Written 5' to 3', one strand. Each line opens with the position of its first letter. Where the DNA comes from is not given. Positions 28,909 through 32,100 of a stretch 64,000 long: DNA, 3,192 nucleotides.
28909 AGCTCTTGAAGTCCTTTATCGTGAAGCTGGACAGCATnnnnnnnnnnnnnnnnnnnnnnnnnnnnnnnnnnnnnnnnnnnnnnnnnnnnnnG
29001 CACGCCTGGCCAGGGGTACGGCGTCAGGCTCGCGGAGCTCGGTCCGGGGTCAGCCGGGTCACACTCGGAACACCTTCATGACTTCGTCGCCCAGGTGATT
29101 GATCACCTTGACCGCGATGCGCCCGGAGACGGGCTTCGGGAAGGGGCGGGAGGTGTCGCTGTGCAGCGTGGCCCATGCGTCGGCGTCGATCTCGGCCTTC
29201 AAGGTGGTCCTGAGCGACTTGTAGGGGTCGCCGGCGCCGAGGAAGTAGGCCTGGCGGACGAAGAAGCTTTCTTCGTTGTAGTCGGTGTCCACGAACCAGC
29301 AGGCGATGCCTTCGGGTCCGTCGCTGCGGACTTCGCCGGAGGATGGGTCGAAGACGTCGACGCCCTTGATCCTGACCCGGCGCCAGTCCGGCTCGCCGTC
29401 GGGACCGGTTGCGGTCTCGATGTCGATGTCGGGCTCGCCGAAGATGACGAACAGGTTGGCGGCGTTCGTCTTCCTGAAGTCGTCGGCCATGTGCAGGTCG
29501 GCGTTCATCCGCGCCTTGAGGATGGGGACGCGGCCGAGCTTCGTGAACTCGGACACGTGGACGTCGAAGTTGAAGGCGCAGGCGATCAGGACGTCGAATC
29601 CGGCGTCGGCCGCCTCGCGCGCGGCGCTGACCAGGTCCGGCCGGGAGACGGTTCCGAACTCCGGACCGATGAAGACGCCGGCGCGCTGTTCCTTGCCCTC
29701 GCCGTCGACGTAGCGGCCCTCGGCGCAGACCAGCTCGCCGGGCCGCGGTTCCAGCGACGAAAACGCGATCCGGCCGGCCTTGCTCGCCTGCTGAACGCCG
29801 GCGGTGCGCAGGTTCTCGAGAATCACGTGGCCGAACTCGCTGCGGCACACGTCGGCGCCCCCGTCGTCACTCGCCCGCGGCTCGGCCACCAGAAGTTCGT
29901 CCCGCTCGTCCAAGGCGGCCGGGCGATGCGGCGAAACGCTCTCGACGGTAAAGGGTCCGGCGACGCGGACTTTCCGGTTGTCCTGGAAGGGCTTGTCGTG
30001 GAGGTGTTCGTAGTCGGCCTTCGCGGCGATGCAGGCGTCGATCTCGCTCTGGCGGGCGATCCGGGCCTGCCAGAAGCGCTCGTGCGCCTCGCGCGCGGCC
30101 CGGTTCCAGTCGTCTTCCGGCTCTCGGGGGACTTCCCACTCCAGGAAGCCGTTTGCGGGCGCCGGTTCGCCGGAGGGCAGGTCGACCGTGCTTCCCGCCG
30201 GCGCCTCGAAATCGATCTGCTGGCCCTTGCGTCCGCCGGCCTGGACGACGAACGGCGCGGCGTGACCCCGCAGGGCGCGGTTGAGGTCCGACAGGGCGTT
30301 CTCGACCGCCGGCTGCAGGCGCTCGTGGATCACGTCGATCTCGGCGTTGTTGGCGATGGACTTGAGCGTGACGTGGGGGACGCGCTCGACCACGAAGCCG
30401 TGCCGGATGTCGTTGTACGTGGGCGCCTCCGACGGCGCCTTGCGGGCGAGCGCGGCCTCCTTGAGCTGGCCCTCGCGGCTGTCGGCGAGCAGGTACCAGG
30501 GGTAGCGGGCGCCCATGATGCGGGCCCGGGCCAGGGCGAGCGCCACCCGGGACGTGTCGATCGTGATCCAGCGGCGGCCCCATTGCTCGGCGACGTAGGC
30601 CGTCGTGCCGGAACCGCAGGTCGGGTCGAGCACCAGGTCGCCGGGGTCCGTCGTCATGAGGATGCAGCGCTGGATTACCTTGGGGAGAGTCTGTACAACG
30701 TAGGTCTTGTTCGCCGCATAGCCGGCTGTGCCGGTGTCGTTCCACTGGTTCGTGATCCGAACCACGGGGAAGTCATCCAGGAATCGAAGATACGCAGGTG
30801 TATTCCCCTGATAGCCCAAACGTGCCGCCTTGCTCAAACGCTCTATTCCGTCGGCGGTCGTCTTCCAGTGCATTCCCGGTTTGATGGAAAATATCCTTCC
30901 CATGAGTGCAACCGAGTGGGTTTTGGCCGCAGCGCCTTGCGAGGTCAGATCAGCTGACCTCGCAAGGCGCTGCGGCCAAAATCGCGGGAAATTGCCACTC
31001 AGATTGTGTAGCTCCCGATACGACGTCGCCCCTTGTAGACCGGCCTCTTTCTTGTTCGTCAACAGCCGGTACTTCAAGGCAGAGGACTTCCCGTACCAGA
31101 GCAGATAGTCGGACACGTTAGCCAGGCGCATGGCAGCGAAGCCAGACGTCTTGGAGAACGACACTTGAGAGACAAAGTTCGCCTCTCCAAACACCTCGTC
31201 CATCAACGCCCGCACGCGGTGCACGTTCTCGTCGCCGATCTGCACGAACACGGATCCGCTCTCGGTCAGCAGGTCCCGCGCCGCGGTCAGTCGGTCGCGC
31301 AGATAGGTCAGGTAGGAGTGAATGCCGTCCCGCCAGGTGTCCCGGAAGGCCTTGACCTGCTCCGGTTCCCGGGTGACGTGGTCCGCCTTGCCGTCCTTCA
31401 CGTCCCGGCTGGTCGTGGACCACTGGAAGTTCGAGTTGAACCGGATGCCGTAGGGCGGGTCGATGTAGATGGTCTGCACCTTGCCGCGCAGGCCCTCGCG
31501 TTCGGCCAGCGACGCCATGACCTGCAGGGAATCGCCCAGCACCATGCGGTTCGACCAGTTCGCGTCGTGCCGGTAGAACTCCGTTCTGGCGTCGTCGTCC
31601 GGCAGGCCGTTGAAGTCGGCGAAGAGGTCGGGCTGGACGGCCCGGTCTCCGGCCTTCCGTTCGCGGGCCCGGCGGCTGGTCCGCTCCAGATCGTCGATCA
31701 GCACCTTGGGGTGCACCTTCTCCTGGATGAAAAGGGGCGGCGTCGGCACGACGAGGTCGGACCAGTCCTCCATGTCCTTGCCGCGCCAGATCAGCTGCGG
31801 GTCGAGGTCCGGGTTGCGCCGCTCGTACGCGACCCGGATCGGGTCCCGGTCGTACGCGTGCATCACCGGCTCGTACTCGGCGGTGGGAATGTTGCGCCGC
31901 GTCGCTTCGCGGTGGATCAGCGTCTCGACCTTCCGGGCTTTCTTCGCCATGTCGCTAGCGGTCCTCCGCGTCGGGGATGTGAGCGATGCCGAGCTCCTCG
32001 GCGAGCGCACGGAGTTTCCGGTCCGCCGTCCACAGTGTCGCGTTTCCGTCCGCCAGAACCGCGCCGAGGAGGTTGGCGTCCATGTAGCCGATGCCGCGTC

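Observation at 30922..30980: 59-bp perfect hairpin inside the Mod target-recognition region, in a low-GC patch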

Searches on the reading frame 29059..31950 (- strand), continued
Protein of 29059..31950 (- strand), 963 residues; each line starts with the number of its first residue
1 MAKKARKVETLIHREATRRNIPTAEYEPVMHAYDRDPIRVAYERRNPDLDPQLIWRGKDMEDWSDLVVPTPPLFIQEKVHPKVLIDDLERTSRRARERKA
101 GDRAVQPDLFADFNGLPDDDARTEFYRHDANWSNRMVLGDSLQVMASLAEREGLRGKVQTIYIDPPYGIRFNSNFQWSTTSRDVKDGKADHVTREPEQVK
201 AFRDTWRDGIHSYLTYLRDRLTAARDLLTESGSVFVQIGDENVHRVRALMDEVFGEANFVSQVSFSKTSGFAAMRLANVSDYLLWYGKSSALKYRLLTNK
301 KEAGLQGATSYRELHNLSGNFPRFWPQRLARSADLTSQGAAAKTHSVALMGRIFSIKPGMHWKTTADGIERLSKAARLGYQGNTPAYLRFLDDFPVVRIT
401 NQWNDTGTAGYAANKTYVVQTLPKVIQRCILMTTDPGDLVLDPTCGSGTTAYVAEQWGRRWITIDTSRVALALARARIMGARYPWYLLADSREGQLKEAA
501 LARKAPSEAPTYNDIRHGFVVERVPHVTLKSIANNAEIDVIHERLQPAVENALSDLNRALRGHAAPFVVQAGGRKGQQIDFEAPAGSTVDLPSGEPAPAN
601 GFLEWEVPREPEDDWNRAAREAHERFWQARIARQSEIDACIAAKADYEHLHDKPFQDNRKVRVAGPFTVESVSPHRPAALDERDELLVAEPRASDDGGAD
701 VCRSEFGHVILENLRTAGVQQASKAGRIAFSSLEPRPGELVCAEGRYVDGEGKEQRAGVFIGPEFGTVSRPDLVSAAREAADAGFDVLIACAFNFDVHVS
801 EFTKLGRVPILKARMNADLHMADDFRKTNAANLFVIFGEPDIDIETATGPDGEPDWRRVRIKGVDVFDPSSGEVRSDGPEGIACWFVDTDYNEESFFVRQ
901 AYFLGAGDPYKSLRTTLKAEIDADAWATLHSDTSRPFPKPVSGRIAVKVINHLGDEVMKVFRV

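Call 91: list_cluster_members(proteins=[P0136, P0165, P0154, P0181, P0171, P0167, P0137, P0141, P0172, P0176])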
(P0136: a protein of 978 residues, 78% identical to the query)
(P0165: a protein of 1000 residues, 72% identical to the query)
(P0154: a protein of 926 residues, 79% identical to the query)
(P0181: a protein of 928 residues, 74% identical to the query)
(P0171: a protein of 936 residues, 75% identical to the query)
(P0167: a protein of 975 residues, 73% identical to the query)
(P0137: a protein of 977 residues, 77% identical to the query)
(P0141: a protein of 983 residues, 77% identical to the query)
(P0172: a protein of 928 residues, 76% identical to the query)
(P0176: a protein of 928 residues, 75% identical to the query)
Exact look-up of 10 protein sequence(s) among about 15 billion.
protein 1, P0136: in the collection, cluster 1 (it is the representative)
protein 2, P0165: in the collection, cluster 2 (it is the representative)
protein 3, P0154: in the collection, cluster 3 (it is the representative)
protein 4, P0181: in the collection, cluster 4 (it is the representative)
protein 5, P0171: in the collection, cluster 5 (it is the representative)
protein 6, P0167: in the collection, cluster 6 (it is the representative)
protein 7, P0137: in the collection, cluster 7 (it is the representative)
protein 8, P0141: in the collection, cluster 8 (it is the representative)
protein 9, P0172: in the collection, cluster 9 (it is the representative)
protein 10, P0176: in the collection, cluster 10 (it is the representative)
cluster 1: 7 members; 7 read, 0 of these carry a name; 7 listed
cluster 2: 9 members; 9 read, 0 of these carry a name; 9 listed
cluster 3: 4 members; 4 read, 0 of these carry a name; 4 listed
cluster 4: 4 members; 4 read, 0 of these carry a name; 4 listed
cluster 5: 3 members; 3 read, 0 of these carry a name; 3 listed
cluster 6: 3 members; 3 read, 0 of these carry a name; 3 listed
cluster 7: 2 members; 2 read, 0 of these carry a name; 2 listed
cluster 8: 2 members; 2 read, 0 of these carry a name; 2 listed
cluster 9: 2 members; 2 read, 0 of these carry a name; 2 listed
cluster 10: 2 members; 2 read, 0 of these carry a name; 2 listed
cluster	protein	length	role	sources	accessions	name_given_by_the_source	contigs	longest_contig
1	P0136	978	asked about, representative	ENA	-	-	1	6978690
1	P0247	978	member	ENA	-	-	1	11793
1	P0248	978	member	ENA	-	-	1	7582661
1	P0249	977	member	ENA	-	-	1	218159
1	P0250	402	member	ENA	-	-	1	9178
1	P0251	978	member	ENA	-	-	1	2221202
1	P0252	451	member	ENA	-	-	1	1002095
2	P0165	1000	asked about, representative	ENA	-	-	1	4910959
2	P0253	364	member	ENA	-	-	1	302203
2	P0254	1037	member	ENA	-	-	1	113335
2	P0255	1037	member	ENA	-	-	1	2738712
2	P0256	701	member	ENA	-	-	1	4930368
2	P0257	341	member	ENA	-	-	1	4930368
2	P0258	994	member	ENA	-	-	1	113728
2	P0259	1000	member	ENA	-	-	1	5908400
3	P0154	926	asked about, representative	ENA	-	-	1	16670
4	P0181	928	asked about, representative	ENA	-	-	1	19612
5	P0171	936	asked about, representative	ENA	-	-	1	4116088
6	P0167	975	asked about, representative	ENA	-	-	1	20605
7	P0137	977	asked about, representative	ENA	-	-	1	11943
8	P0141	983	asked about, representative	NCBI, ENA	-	-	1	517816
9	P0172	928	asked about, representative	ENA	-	-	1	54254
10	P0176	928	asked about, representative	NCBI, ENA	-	-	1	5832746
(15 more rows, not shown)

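Call 103: fold_search(model_id=the predicted structure, library=pdb)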
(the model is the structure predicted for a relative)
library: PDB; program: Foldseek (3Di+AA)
matches with E <= 10: 521; with E <= 0.001: 5
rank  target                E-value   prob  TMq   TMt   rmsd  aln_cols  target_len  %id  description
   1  6k0w_A                7.4e-07  1.00  0.13  0.23  18.9       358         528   20  DNA methyltransferase in complex with sinefungin (released 2019-12-11)
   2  4zcf_B                5.2e-06  1.00  0.15  0.22  10.4       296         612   15  Structural basis of asymmetric DNA methylation and ATP-triggered long-range diffusion by EcoP15I (released 2015-07-29)
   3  4zcf_A                1.6e-05  1.00  0.18  0.27   7.0       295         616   14  Structural basis of asymmetric DNA methylation and ATP-triggered long-range diffusion by EcoP15I (released 2015-07-29)
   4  6k0w_B                1.4e-04  1.00  0.09  0.17  17.3       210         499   22  DNA methyltransferase in complex with sinefungin (released 2019-12-11)
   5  6k0w_D                7.8e-04  1.00  0.09  0.18  15.1       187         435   27  DNA methyltransferase in complex with sinefungin (released 2019-12-11)
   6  7dsu_A                1.1e-03  1.00  0.11  0.25  17.0       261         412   17  Structure of Mod subunit of the Type III restriction-modification enzyme Mbo45V (released 2022-01-05)
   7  6k0w_C                1.2e-03  1.00  0.08  0.18  14.1       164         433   29  DNA methyltransferase in complex with sinefungin (released 2019-12-11)
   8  7dsu_B                2.0e-03  1.00  0.11  0.24  17.1       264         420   17  Structure of Mod subunit of the Type III restriction-modification enzyme Mbo45V (released 2022-01-05)
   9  6pbd_B                1.5e-02  0.99  0.14  0.35  11.5       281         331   20  DNA N6-Adenine Methyltransferase CcrM In Complex with Double-Stranded DNA Oligonucleotide Containing Its Recognition S (released 2019-10-23)
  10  3zyr_B                8.0e-02  0.09  0.05  0.11  18.3       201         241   13  Structure of the lectin from Platypodium elegans in complex with heptasaccharide (released 2012-01-11)
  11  2gn7_A                1.0e-01  0.08  0.04  0.12  19.6       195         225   15  Metal-free (apo) P. angolensis seed lectin in complex with Man-alpha(1-3)Man-alpha(1-6)Man (released 2006-07-25)
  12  3nje_B                1.2e-01  0.09  0.05  0.17  14.3       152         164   14  Structure of the Minor Pseudopilin XcpW from the Pseudomonas aeruginosa Type II Secretion System (released 2011-02-02)
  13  3zyr_A                1.3e-01  0.08  0.05  0.11  18.2       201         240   13  Structure of the lectin from Platypodium elegans in complex with heptasaccharide (released 2012-01-11)
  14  2ar6_A                1.5e-01  0.08  0.04  0.12  19.8       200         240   16  Pterocarpus angolensis Lectin (PAL) In Complex With The Pentasaccharide M592 (released 2006-08-01)
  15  4p94_B                1.7e-01  0.38  0.08  0.36   9.1       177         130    7  The crystal structure of the soluble domain of Sulfolobus acidocaldarius FlaF (residues 35-164) (released 2015-04-22)
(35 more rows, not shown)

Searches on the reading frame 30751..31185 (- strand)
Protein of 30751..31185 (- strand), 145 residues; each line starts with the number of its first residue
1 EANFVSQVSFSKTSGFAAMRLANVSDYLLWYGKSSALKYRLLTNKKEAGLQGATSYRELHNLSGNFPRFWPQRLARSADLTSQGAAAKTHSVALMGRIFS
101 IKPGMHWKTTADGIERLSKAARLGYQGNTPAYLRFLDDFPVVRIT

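Call 107: search_protein_representatives(protein=window:30751-31185:-)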
Query: 145 residues. Proteins with E-value up to 0.001 (for the whole library): 416; up to 1e-10: 85; up to 1e-30: 1. The best 150 are listed.
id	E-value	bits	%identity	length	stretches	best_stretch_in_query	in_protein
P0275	1.0e-33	132.7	51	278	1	1-140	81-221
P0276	1.2e-29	119.6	51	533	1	1-141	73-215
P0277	2.1e-28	115.5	41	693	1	2-143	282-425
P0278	1.4e-27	112.8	48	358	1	3-130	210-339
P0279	4.5e-27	111.2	45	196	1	1-143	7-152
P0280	1.6e-24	102.9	41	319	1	3-145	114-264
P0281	3.6e-24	101.8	41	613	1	3-142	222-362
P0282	1.1e-19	87.3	41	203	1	12-142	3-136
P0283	5.5e-19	85.0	42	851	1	1-145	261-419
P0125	3.5e-18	82.4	39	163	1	3-122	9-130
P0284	1.8e-17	80.1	40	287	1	2-143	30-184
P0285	2.4e-17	79.7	37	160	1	1-144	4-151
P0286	3.2e-17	79.3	42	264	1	3-144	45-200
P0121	3.2e-17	79.3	47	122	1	44-141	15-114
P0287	8.6e-17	77.9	44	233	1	4-142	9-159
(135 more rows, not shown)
